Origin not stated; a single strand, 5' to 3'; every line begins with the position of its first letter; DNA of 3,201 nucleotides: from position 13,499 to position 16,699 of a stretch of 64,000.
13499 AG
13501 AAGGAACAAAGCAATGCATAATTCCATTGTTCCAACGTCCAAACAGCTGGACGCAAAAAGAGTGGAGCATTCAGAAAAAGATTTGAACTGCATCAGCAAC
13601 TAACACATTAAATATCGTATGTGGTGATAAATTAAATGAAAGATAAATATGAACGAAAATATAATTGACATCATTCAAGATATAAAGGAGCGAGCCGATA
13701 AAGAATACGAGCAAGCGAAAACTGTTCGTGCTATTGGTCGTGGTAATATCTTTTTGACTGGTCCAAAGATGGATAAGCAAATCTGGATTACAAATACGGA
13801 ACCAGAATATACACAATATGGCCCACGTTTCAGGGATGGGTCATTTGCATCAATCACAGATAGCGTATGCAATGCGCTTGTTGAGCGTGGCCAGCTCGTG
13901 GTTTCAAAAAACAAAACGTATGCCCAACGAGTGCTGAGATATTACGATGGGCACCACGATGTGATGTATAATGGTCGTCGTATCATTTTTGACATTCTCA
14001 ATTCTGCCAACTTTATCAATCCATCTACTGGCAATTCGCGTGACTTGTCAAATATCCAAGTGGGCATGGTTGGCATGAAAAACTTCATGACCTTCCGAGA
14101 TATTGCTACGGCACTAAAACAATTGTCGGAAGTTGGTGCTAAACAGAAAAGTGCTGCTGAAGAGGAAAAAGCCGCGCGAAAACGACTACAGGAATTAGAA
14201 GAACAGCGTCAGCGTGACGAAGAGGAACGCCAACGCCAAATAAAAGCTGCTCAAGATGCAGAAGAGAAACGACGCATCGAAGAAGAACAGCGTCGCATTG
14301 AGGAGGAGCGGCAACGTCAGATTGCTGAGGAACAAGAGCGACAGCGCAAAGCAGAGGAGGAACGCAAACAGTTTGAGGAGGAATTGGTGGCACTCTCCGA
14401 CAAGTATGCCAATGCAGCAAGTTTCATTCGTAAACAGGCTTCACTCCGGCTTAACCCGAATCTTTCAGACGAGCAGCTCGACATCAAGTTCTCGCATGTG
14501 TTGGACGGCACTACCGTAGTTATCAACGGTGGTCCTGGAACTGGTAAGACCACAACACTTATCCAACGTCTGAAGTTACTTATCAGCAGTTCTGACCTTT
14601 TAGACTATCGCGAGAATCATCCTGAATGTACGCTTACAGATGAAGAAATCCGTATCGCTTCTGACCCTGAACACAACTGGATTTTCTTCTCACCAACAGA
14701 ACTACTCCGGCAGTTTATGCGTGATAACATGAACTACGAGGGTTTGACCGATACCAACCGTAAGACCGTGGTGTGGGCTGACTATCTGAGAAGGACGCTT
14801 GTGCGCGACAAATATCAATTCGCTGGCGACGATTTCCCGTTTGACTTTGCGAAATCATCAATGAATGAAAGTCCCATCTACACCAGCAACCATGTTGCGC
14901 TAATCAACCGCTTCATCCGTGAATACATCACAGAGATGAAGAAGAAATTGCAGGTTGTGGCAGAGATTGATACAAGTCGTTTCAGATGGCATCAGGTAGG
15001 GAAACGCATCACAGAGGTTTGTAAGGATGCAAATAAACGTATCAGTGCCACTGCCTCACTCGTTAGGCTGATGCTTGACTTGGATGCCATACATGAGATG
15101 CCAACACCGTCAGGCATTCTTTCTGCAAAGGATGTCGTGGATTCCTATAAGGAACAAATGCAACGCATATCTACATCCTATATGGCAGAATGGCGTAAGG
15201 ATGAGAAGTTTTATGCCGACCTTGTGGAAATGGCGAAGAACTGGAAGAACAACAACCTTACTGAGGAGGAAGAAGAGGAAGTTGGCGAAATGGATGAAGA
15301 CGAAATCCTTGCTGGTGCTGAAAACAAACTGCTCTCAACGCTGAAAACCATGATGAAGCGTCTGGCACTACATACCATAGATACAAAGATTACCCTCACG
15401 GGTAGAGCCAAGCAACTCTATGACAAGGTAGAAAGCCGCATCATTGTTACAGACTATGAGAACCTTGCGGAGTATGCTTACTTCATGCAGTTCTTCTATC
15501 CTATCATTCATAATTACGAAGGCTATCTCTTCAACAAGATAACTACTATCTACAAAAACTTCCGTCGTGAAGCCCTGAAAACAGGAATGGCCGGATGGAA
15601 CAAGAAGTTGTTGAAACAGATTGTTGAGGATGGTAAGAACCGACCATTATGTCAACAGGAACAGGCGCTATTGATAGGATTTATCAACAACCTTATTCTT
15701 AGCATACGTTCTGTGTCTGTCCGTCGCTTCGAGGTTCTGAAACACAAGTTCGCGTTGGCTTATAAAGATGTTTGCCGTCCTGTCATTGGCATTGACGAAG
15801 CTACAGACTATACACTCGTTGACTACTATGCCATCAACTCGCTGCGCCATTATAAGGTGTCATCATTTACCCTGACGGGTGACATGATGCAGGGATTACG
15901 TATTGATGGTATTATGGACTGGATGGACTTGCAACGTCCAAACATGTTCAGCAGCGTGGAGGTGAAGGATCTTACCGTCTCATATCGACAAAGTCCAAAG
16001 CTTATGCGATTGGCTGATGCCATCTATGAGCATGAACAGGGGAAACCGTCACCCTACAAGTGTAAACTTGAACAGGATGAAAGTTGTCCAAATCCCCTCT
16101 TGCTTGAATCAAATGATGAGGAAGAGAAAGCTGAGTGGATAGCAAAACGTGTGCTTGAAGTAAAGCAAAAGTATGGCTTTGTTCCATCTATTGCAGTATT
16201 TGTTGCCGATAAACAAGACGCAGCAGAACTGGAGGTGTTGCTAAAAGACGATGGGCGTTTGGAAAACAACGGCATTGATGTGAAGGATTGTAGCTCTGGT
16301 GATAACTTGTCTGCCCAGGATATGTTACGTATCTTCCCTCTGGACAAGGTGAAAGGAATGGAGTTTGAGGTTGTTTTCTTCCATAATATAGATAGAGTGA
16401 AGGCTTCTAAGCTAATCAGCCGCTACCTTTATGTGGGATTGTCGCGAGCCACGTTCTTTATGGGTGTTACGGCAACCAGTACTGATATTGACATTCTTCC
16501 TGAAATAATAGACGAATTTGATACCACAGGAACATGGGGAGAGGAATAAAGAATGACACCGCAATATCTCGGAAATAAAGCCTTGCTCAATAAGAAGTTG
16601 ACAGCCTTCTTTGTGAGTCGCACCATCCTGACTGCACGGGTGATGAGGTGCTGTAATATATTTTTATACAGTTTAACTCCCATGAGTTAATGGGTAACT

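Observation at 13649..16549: Stand-alone 966-aa HelD/UvrD-like ATPase with a novel N-domain and ~90-aa charged coiled coil: candidate new defence or RNAP-acting system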

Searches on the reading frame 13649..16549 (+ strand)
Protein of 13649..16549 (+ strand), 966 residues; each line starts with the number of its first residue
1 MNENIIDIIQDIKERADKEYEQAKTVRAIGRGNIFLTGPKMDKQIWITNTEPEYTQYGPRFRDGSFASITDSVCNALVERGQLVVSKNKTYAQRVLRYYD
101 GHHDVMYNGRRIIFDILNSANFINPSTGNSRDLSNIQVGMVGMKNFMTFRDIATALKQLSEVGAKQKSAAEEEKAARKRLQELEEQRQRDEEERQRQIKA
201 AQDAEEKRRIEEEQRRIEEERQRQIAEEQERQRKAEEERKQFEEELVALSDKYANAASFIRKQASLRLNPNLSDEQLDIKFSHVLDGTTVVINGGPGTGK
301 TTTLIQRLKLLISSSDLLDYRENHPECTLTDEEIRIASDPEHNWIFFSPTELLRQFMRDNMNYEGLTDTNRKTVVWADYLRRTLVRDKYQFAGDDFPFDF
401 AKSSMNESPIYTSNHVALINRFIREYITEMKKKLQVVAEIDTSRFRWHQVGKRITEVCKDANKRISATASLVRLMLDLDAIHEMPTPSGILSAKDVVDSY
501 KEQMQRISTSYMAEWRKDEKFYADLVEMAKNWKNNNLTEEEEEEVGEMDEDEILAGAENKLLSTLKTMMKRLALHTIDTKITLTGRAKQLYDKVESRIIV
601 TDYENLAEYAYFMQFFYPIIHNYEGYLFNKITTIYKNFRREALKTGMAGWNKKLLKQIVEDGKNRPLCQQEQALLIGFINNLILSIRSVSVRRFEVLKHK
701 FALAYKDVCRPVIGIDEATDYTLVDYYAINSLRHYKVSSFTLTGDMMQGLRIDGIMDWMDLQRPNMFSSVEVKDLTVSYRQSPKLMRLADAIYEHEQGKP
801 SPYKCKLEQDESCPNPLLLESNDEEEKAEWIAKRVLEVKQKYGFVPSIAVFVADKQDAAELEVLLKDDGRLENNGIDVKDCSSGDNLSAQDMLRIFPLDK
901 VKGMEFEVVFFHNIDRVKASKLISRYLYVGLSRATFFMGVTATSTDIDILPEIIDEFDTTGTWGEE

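Call 4: search_protein_families(library=pfam, proteins=[window:13649-16546:+], max_evalue=1)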
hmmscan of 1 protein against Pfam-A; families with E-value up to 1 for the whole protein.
window:13649-16546:+ (966 aa): 15 families
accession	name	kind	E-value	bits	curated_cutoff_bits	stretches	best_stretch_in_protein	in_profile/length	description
PF13538.12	UvrD_C_2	-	4.8e-06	26.8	27.4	1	895-935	4-46/52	UvrD-like helicase C-terminal domain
PF13245.12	AAA_19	-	8.1e-05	23.2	25.1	1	285-315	9-39/134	AAA domain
PF01443.25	Viral_helicase1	-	8.5e-05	22.9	21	1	291-323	2-35/228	Viral superfamily 1 RNA helicase core domain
PF13361.12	UvrD_C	-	0.00015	21.8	25.6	1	775-869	3-95/350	UvrD-like helicase C-terminal domain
PF13086.12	AAA_11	-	0.0046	17.2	27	1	282-314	11-44/257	AAA domain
PF07088.17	GvpD_P-loop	-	0.0047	17.3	24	1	286-318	9-41/189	GvpD gas vesicle protein, P-loop domain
PF02029.20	Caldesmon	-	0.0057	15.9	50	1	160-246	238-326/498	Caldesmon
PF00580.27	UvrD-helicase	-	0.01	16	23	1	286-315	12-41/271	UvrD/REP helicase N-terminal domain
PF25199.1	nSTAND_NTPase5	-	0.089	13.1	34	1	287-346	41-100/145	Novel STAND NTPase 5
PF10606.14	GluR_Homer-bdg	-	0.1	13.2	25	0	61-99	8-44/51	Homer-binding domain of metabotropic glutamate receptor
PF11600.14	CAF1A_acidic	-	0.14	12.4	26.4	1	165-266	14-117/140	Chromatin assembly factor 1 complex p150 subunit, acidic region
PF05729.18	NACHT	-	0.17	12.1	26.7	1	289-316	2-28/167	NACHT domain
PF13604.12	AAA_30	-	0.31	11.2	27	1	272-304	2-35/191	AAA domain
PF05262.16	Borrelia_P83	-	0.62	8.9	33.6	1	156-252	204-303/489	Borrelia P83/100 protein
PF22251.1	PFF1_TM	-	0.71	9.8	32.3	0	149-254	106-212/300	Vacuolar membrane protease, transmembrane domain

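Call 5: search_protein_families(library=ncbifam, proteins=[window:13649-16546:+], max_evalue=1)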
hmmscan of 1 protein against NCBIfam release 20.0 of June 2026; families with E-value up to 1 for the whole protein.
window:13649-16546:+ (966 aa): 11 families
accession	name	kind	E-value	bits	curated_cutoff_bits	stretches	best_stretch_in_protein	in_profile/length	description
TIGR01447.1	recD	equivalog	7.6e-08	31.4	310.15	1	225-315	101-191/597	exodeoxyribonuclease V subunit alpha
NF041465.1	HelD_MYCSM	equivalog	2.4e-07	29.3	1051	1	704-793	513-600/719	RNA polymerase recycling motor HelD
NF041258.1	motor_HelR_2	exception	1.7e-06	26.5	1100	2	711-793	515-595/713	RNA polymerase recycling motor ATPase HelR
TIGR01448.2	helicase_RecD2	equivalog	3.1e-05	22.3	500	1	151-305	206-349/713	SF1B family DNA helicase RecD2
NF041254.1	motor_HelR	exception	0.0056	15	750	1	288-318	202-232/706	RNA polymerase recycling motor ATPase HelR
NF008127.0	PRK10875.1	equivalog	0.0089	14.6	671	1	289-313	173-197/619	exodeoxyribonuclease V subunit alpha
NF045780.1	TrlF_fam_ATP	equivalog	0.023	13.4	350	1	157-272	599-721/944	TrlF family AAA-like ATPase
TIGR03499.1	FlhF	equivalog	0.2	11.6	174.15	1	166-304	69-215/286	flagellar biosynthesis GTPase FlhF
NF010295.2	PRK13735.1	equivalog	0.31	9.1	600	1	159-244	836-920/922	conjugal transfer mating-pair stabilization protein TraG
NF033847.1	MCP_Sipho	equivalog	0.35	10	75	1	156-251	37-129/549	major capsid protein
NF000355.4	ribo_prot_ABC_F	equivalog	0.62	8.8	380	1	164-307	226-358/499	ribosomal protection-like ABC-F family protein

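Call 6: search_protein_families(library=padloc, proteins=[window:13649-16546:+], max_evalue=0.1)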
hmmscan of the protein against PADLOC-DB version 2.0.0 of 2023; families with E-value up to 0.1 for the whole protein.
window:13649-16546:+ (966 aa): 2 families
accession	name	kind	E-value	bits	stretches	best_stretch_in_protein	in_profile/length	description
PDLC04140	mad8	-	2.5e-06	25.2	1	286-380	26-70/314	mads_8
PDLC00126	GajB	-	0.005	13.7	1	289-315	34-60/606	UrvD helicase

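Call 8: find_homologous_proteins(query=window:13649-16546:+)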
Query window:13649-16546:+ (966 aa): 271 proteins with E <= 0.001 among 8000 candidates; the best 120 are listed.
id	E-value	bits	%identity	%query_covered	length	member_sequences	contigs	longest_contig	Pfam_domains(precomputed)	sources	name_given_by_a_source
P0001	0.0e+0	2111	97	100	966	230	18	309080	PF13538.13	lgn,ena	-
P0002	0.0e+0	1998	90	100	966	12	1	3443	PF13538.13,PF01443.25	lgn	-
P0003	0.0e+0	1976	90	100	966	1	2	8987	PF13538.13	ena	-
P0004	0.0e+0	1962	88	100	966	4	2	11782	PF13538.13,PF01443.25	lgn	-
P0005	0.0e+0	1945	89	100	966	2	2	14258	PF13538.13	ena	-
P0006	0.0e+0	1922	87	100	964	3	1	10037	PF13538.13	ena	-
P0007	0.0e+0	1831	91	91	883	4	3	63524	PF13538.13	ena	-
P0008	0.0e+0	1696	76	100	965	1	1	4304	PF13538.13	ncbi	-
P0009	0.0e+0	1693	78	100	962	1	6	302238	PF13538.13,PF13361.13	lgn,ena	-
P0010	0.0e+0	1684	78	99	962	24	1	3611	PF13538.13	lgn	-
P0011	0.0e+0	1681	78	99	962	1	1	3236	-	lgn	-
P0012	0.0e+0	1669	80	95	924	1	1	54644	PF13538.13,PF13361.13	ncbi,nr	ncbi:MAG: hypothetical protein IKW98_10595 [Prevotella sp.]|nr:hypothetical protein [Prevotella sp.]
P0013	0.0e+0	1661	75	100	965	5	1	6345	PF13538.13,PF01443.25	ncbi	-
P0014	0.0e+0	1634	75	99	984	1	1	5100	PF13538.13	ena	-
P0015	0.0e+0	1628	73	100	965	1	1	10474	PF13538.13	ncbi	-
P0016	0.0e+0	1625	74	100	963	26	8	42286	PF13538.13,PF01443.25,PF13361.13,PF13245.13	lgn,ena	-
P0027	0.0e+0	1139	54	100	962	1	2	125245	PF13538.13,PF01443.25,PF13245.13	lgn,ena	-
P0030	1.9e-228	779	41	100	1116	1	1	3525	PF13538.13,PF01443.25,PF26340.1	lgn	-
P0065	5.3e-205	701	38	99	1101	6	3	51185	PF13538.13,PF01443.25,PF13361.13,PF13245.13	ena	-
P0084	1.9e-201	690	39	99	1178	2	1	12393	PF01443.25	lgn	-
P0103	6.6e-199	681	38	99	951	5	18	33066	PF13538.13,PF01443.25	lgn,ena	-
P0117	1.4e-190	654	44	76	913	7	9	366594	PF13538.13,PF13361.13,PF13245.13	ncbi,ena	-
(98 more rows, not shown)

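Call 12: search_solved_structures(query=window:13649-16546:+, max_evalue=1, show_alignments=2)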
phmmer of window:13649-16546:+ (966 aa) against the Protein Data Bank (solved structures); distinct sequences matched with E-value up to 1: 7.
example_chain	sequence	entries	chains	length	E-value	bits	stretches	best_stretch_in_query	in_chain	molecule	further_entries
6yxu_H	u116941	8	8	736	0.00089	20.5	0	286-312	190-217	RNA polymerase-associated transcription factor HelD | Helicase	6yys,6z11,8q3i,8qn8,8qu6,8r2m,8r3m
7ugc_A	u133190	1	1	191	0.29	12.2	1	443-570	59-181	Protein ViaA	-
7ztn_B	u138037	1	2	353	0.37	11.9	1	38-124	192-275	Carbohydrate esterase family 16 protein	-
8p1g_B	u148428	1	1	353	0.37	11.9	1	38-124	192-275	Carbohydrate esterase family 16 protein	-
1w36_D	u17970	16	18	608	0.75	10.9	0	289-316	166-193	EXODEOXYRIBONUCLEASE V ALPHA CHAIN | RecBCD enzyme subunit RecD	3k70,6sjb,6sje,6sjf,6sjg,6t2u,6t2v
5ld2_D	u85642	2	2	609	0.75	10.8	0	289-316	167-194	RecBCD enzyme subunit RecD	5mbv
8evm_A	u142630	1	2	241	0.92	10.6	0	162-239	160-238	Chlorophyll dimer protein designs, Special Pair 3 (SP3x)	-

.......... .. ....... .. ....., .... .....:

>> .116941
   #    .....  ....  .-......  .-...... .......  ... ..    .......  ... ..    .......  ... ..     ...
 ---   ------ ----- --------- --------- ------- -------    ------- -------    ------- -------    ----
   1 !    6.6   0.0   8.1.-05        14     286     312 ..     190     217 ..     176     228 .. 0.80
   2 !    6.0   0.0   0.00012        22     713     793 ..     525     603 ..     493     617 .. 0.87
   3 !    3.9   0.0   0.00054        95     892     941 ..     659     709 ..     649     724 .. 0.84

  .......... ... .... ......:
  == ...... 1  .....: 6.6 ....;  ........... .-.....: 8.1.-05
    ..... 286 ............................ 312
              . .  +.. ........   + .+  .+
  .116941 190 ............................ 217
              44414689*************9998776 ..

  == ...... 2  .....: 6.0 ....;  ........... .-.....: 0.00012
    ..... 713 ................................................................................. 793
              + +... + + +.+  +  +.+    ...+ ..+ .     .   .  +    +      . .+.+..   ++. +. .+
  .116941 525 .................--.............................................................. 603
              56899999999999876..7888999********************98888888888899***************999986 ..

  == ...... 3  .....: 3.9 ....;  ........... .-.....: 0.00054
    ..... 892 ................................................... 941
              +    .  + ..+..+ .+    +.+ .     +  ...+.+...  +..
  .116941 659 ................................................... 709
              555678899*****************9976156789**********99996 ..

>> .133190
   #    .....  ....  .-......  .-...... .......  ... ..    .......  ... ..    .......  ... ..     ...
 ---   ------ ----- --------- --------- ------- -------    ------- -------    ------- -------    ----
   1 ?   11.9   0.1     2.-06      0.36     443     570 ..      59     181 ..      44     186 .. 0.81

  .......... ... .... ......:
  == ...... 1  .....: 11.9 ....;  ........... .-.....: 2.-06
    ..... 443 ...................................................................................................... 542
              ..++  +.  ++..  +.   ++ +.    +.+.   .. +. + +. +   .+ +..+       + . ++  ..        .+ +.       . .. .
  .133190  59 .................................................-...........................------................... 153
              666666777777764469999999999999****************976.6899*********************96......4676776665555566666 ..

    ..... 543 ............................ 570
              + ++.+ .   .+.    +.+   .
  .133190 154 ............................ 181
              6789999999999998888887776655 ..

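Call 16: find_encoding_contigs(protein=P0001, flank=8000, max_places=6)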
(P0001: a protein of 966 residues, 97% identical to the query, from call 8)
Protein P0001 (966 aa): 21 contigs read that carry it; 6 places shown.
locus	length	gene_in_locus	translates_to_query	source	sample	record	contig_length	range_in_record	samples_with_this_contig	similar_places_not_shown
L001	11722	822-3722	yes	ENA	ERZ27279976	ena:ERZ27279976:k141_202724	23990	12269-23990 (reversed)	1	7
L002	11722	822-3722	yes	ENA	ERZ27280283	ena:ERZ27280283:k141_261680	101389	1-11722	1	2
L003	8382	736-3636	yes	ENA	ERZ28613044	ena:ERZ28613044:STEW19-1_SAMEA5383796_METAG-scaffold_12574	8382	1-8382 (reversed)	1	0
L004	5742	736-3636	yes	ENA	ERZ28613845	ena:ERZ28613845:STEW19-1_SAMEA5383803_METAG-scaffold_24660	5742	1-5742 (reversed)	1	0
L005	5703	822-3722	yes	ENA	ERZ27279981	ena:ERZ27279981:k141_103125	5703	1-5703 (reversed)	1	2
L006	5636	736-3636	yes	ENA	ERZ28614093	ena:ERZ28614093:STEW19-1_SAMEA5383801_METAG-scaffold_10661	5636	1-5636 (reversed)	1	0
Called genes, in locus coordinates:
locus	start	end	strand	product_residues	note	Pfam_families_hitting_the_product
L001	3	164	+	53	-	?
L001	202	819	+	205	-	-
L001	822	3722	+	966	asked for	PF13538:UvrD_C_2 (weak)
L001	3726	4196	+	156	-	PF02481:DNA_processg_A (weak)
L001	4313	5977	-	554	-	PF09820:AAA-ATPase_like, PF08011:PDDEXK_9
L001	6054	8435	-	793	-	PF07944:Beta-AFase-like_GH127_cat, PF20736:Glyco_hydro127M, PF16375:DUF4986, PF20620:DUF6805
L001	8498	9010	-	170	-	-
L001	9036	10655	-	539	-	PF28550:DUF8436, PF00890:FAD_binding_2 (faint), PF01266:DAO (faint), PF21688:FAD-depend_C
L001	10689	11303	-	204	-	PF13568:OMP_b-brl_2 (faint)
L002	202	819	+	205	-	-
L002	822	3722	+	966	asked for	PF13538:UvrD_C_2 (weak)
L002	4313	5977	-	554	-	PF09820:AAA-ATPase_like, PF08011:PDDEXK_9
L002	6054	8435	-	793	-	PF07944:Beta-AFase-like_GH127_cat, PF20736:Glyco_hydro127M, PF16375:DUF4986, PF20620:DUF6805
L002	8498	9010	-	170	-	-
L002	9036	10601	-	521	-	PF28550:DUF8436, PF00890:FAD_binding_2 (faint), PF01266:DAO (faint), PF21688:FAD-depend_C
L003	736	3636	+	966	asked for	PF13538:UvrD_C_2 (weak)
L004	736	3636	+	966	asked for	PF13538:UvrD_C_2 (weak)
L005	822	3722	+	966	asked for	PF13538:UvrD_C_2 (weak)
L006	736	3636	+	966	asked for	PF13538:UvrD_C_2 (weak)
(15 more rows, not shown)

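Call 19: find_encoding_contigs(protein=P0009, flank=10000, max_places=3)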
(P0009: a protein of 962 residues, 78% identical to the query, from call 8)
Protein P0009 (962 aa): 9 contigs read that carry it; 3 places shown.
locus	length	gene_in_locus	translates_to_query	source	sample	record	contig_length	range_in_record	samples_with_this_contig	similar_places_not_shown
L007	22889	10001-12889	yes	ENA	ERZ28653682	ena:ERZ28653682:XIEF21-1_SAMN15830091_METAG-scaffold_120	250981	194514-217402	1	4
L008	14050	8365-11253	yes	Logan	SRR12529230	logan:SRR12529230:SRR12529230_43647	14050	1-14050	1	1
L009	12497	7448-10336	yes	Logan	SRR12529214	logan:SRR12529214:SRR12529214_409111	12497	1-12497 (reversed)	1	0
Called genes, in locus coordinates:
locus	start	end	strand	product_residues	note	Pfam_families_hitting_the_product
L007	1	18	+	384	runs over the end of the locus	PF13784:Fic_N, PF02661:Fic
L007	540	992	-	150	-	PF18291:HU-HIG, PF00216:Bac_DNA_binding (weak)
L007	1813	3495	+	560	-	PF12161:HsdM_N, PF02384:N6_Mtase, PF01170:UPF0020 (weak), PF05175:MTS (faint), PF07669:Eco57I (weak)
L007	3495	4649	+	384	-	PF01420:Methylase_S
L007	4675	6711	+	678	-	PF03235:GmrSD_N, PF07510:GmrSD_C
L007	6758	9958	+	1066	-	PF04313:HSDR_N, PF04851:ResIII, PF18766:SWI2_SNF2, PF22679:T1R_D3-like, PF11867:T1RH-like_C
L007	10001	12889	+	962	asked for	PF13361:UvrD_C (faint), PF13538:UvrD_C_2 (weak)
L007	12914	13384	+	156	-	PF26340:DNA-SBD_ScoMcrA (weak)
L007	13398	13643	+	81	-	-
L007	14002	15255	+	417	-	-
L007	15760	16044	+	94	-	-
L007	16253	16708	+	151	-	-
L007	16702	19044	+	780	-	-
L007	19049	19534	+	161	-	PF18925:DUF5675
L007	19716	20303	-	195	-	-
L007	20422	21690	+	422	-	PF01979:Amidohydro_1, PF07969:Amidohydro_3 (weak)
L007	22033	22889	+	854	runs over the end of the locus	PF00488:MutS_V, PF20297:MSSS (weak), PF01713:Smr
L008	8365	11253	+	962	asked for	PF13361:UvrD_C (faint), PF13538:UvrD_C_2 (weak)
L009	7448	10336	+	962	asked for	PF13361:UvrD_C (faint), PF13538:UvrD_C_2 (weak)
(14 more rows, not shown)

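Call 20: find_encoding_contigs(protein=P0027, flank=10000, max_places=2)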
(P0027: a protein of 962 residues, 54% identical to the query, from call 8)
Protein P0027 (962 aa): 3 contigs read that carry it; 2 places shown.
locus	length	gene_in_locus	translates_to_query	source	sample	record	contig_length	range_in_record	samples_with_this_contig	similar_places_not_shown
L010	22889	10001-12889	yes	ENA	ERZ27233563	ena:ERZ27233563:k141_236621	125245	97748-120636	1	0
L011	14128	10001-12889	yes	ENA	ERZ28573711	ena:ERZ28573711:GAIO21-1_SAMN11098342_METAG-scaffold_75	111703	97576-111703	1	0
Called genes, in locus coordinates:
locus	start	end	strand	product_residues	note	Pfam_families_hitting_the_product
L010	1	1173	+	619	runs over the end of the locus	PF05066:HARE-HTH (faint)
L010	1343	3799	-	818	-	PF13149:Mfa_like_1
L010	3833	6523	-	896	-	PF13149:Mfa_like_1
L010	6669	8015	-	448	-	PF13734:Inhibitor_I69, PF01640:Peptidase_C10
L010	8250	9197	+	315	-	-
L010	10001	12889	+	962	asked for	PF13245:AAA_19 (faint), PF01443:Viral_helicase1 (faint), PF13538:UvrD_C_2 (faint)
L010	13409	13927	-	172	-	PF01695:IstB_IS21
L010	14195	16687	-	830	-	PF13734:Inhibitor_I69 (weak), PF01640:Peptidase_C10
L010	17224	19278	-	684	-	PF03432:Relaxase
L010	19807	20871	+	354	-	PF08902:DUF1848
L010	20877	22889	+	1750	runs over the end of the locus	PF00270:DEAD, PF00271:Helicase_C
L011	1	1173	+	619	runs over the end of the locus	PF05066:HARE-HTH (faint)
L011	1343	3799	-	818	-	PF13149:Mfa_like_1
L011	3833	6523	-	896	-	PF13149:Mfa_like_1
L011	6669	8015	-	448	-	PF13734:Inhibitor_I69, PF01640:Peptidase_C10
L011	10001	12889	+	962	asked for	PF13245:AAA_19 (faint), PF01443:Viral_helicase1 (faint), PF13538:UvrD_C_2 (faint)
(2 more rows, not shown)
